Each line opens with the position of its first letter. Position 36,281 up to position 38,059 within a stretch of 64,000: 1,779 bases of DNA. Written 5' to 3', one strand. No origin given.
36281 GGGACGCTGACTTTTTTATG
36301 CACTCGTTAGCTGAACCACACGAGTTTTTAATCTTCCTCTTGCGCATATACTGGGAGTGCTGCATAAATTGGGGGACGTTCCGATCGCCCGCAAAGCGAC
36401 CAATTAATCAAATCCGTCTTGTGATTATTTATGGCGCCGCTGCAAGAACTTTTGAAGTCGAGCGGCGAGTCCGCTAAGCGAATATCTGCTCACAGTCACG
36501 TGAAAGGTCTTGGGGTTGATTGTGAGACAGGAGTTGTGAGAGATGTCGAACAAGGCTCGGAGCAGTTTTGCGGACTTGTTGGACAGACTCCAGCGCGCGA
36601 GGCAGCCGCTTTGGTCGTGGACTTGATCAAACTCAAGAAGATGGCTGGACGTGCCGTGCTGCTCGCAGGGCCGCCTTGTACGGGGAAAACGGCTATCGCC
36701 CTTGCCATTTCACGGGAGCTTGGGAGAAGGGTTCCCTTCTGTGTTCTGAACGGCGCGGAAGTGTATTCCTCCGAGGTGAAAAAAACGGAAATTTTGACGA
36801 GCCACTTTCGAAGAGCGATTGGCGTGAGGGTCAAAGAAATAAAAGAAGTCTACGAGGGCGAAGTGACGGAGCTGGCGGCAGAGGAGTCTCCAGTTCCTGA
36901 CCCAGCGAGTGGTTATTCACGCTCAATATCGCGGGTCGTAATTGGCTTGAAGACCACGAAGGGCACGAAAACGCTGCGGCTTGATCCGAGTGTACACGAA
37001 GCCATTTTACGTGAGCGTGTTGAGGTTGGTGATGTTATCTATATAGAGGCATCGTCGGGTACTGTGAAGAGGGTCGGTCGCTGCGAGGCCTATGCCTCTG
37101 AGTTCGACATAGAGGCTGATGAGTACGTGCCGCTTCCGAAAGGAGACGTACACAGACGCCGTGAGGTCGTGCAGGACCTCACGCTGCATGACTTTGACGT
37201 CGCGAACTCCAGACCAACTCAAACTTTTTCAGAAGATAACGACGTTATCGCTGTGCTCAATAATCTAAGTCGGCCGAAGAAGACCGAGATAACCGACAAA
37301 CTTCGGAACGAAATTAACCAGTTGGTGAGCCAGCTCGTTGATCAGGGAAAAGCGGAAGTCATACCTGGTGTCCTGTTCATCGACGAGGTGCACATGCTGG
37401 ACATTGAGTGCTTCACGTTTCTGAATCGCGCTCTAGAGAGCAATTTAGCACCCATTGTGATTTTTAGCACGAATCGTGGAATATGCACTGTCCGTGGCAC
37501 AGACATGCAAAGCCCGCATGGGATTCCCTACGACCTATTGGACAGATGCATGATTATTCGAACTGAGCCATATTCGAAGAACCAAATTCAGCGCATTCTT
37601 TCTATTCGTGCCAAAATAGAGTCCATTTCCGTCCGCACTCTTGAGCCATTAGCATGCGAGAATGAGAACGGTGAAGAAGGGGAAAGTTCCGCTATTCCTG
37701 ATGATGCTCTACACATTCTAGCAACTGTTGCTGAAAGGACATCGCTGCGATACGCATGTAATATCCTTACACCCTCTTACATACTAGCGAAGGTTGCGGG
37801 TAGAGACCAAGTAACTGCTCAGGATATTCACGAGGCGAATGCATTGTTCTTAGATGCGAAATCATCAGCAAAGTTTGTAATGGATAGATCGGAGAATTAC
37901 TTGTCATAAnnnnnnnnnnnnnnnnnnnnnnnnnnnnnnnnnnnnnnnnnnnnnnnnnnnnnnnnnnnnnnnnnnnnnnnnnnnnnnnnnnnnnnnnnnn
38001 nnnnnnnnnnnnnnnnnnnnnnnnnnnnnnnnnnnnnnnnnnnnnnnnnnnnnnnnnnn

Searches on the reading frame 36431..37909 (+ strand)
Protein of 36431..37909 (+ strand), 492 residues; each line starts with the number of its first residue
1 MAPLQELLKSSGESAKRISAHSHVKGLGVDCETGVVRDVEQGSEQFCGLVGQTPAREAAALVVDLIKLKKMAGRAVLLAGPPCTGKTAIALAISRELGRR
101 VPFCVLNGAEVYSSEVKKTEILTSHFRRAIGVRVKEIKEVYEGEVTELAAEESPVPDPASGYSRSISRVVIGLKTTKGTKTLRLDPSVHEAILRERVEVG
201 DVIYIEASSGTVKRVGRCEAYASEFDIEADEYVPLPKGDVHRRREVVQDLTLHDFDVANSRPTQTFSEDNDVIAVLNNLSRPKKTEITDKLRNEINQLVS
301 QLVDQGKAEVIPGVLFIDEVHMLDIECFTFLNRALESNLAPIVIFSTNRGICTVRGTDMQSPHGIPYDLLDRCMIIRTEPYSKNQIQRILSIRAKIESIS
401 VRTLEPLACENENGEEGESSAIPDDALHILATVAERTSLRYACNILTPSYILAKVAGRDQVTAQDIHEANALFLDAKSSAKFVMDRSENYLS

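Call 43: search_protein_families(library=pfam, proteins=[window:36431-37909:+], max_evalue=0.01)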
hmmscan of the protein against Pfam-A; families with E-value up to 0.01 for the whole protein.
window:36431-37909:+ (492 aa): 13 families
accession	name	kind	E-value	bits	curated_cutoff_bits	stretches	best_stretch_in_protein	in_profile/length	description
PF06068.19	TIP49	-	1.3e-154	515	23.8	1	17-383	1-346/347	TIP49 P-loop domain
PF17856.7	TIP49_C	-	2.2e-15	57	24.5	1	421-475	12-66/66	TIP49 AAA-lid domain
PF00004.35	AAA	-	4.3e-10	40.6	21.2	1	76-130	1-39/131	ATPase family associated with various cellular activities (AAA)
PF05496.18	RuvB_N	-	5.5e-08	33.2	27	1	47-101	7-61/159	Holliday junction DNA helicase RuvB P-loop domain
PF13401.12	AAA_22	-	9.9e-08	32.8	27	1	262-347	41-123/130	AAA domain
PF13191.12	AAA_16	-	3.3e-06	28.1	32.6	1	69-130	20-73/167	AAA ATPase domain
PF07728.20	AAA_5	-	0.00062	20.2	22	0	76-118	2-44/139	AAA domain (dynein-related subfamily)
PF02291.21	TFIID-31kDa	-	0.00091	19.8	29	0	439-472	36-69/122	Transcription initiation factor IID, 31kD subunit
PF13238.12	AAA_18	-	0.001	19.9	29.4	0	76-109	1-25/128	AAA domain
PF20030.5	bpMoxR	-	0.0016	18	27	1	62-100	20-58/205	MoxR domain in the MoxR-vWA-beta-propeller ternary systems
PF22703.2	Cdc6_lid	-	0.0022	18.2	27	1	420-470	15-67/68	Cdc6 AAA+ ATPase-type lid domain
PF13245.12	AAA_19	-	0.0061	17.2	25.1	0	303-338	82-117/134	AAA domain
PF00158.32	Sigma54_activat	-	0.0085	16.2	20.2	0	63-112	12-62/168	Sigma-54 interaction domain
